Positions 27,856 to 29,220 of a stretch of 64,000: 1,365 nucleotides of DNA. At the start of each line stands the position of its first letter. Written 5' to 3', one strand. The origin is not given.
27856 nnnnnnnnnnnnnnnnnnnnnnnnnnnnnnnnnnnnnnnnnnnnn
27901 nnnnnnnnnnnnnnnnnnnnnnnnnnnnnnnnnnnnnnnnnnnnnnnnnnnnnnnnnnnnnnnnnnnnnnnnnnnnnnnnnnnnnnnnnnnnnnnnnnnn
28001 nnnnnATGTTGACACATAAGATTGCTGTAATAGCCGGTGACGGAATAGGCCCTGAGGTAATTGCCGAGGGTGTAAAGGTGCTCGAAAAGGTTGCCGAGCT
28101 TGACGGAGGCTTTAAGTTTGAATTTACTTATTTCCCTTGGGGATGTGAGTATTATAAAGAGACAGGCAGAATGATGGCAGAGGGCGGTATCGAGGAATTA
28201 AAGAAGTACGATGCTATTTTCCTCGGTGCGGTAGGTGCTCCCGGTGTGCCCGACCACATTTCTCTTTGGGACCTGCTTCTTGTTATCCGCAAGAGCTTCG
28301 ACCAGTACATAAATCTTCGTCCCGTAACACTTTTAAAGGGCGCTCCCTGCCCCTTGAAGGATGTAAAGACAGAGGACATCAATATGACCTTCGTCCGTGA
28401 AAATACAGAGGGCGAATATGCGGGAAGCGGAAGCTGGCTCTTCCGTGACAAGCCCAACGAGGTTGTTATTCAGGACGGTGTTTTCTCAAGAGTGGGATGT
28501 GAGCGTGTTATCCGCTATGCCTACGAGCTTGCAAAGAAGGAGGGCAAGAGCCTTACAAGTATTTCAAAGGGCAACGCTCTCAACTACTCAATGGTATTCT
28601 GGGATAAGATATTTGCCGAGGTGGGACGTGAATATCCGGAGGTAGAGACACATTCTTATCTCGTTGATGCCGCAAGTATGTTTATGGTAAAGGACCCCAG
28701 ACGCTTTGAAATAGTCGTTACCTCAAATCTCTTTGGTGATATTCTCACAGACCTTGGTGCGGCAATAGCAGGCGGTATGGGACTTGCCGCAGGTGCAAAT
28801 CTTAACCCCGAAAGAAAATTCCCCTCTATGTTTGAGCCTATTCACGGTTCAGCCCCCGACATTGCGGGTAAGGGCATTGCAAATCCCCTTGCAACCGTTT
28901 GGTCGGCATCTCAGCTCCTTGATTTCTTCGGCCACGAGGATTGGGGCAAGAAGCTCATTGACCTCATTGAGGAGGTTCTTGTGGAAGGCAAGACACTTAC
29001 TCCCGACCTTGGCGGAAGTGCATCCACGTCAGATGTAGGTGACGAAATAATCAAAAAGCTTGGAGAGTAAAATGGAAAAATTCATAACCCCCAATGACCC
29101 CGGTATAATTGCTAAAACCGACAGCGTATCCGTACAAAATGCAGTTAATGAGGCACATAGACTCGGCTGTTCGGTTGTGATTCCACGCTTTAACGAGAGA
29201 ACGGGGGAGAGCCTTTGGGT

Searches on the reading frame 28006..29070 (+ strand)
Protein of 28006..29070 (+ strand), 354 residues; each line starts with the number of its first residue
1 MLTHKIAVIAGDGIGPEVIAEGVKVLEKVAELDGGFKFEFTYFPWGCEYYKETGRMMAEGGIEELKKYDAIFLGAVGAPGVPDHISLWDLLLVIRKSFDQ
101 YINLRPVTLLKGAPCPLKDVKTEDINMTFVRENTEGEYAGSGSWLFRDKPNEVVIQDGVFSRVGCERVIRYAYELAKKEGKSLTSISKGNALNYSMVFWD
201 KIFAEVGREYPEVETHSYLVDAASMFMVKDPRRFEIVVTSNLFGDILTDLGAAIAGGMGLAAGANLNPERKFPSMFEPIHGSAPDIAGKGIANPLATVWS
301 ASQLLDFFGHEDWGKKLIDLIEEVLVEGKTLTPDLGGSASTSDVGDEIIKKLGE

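Call 15: find_encoding_contigs(protein=window:28006-29070:+, flank=4000, max_places=10)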
Protein window:28006-29070:+ (354 aa): 5 contigs read that carry it; 1 place shown.
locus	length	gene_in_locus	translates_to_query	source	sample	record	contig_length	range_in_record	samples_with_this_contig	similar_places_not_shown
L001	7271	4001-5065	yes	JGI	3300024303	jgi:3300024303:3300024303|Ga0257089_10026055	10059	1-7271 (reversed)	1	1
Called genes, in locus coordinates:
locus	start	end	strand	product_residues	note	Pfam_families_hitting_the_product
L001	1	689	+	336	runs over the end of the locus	-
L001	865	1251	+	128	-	PF03965:Penicillinase_R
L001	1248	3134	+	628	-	PF05569:Peptidase_M56, PF07833:Cu_amine_oxidN1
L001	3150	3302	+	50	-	-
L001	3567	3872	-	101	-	-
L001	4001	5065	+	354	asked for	PF00180:Iso_dh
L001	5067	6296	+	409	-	PF00295:Glyco_hydro_28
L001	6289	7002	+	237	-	PF12708:Pect-lyase_RHGA_epim (faint)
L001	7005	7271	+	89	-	?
